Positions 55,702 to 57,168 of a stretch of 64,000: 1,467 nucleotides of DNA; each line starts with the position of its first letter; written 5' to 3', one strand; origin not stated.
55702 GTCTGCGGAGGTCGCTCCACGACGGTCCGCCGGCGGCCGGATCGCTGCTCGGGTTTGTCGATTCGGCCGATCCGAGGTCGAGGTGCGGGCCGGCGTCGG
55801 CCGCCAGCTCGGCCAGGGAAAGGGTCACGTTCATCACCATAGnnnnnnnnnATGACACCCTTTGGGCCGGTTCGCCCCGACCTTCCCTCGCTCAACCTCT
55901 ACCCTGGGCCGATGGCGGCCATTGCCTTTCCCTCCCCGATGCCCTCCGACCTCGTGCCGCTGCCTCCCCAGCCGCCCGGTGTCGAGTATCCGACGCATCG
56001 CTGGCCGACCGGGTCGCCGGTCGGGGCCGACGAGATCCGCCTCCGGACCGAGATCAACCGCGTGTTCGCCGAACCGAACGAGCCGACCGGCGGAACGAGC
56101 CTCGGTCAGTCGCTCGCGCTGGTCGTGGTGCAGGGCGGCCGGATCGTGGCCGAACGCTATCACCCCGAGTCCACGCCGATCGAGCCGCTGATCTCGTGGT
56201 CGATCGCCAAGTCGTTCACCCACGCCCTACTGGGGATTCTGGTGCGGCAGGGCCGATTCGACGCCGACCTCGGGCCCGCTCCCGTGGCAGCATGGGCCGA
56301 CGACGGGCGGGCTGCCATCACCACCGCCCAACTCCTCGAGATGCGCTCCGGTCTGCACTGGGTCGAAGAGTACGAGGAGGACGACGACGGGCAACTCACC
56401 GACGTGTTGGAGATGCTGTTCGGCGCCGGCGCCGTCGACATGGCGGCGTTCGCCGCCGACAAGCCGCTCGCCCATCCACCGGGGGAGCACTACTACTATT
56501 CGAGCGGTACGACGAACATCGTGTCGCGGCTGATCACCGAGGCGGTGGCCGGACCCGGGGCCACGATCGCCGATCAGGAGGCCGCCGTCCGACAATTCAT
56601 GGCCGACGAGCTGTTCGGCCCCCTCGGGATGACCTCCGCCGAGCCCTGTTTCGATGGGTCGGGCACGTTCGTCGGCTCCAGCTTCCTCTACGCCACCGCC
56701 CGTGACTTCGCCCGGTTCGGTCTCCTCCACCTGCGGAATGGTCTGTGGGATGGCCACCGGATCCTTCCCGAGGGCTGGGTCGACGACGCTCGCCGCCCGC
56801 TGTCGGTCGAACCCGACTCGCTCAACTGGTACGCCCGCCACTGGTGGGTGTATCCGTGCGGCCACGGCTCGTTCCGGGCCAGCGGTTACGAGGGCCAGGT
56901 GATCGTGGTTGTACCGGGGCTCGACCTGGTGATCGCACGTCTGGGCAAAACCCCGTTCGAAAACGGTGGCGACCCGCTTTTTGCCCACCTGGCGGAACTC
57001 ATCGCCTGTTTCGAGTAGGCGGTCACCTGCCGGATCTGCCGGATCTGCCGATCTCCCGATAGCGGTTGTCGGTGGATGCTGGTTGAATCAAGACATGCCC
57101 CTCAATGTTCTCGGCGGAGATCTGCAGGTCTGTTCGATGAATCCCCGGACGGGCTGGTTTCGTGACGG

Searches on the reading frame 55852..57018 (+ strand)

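Call 8: search_protein_families(library=pfam, proteins=[window:55852-57018:+], max_evalue=0.001)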
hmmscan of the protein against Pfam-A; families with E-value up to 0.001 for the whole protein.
window:55852-57018:+ (388 aa): 1 family
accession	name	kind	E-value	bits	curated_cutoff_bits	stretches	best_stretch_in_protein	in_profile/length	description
PF00144.29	Beta-lactamase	-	2.4e-28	99.7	27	1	87-372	16-315/329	Beta-lactamase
